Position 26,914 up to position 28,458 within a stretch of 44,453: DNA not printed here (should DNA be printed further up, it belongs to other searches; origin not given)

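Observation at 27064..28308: Cytochrome P450 with no redox partner visible in the window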

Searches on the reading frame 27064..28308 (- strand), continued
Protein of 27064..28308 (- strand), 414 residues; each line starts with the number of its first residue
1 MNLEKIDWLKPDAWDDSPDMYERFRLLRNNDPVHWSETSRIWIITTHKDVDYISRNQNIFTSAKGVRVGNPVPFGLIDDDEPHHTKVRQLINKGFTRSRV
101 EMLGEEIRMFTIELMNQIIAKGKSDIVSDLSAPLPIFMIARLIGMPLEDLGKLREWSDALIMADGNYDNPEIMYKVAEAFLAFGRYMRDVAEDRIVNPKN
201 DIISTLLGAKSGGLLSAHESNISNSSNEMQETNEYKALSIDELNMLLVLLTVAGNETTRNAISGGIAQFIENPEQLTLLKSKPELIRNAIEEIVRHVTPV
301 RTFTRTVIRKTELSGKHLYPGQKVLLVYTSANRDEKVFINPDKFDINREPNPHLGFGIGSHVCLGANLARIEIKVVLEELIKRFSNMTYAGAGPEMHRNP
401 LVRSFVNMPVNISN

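Call 75: search_protein_families(library=phrogs, proteins=[L011:8650-9288:-], max_evalue=0.01)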
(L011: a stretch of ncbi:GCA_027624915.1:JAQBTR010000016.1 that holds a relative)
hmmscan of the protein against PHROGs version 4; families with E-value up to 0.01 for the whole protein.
L011:8650-9288:- (212 aa): 0 families

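Call 85: find_encoding_contigs(protein=P0068, flank=10000, max_places=1)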
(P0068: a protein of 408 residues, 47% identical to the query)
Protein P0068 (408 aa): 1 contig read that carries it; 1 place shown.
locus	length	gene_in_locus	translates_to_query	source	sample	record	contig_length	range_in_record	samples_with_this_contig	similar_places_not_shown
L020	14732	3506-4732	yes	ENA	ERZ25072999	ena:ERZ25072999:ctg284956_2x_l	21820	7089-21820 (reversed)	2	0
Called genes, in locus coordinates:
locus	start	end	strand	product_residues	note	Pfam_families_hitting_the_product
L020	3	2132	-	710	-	?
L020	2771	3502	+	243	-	PF00440:TetR_N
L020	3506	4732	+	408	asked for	PF00067:p450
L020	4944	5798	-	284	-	PF03176:MMPL, PF00873:ACR_tran (weak)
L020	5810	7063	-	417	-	PF03176:MMPL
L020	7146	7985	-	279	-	PF17131:TP_0789-like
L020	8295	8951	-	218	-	-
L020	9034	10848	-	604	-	PF05593:RHS_repeat (faint), PF25023:TEN_YD-shell (faint)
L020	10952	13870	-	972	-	PF03534:SpvB, PF05593:RHS_repeat (faint), PF20041:DUF6443 (weak)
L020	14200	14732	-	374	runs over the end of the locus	PF02771:Acyl-CoA_dh_N, PF02770:Acyl-CoA_dh_M (weak), PF00441:Acyl-CoA_dh_1, PF08028:Acyl-CoA_dh_2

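Call 87: find_related_loci(query=A2, collection=viral_contigs, flank=5000)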
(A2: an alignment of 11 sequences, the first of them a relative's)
Query A2 (414 aa) in viral_contigs; peptide patterns used: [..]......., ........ (x = any residue, [..] = any of these).
15 stretches matched a pattern; 5 encode a relative of the query (tblastn E <= 1e-3); 5 distinct loci.
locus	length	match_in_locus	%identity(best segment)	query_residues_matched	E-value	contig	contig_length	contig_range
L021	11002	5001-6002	31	39-383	2e-49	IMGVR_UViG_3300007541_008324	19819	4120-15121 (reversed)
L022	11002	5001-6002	31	39-383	2e-49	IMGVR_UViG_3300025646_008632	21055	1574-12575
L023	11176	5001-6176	29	1-388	6e-42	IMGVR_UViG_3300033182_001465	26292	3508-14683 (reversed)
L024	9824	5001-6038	28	28-383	2e-40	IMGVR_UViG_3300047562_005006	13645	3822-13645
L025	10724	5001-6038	28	28-383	4e-40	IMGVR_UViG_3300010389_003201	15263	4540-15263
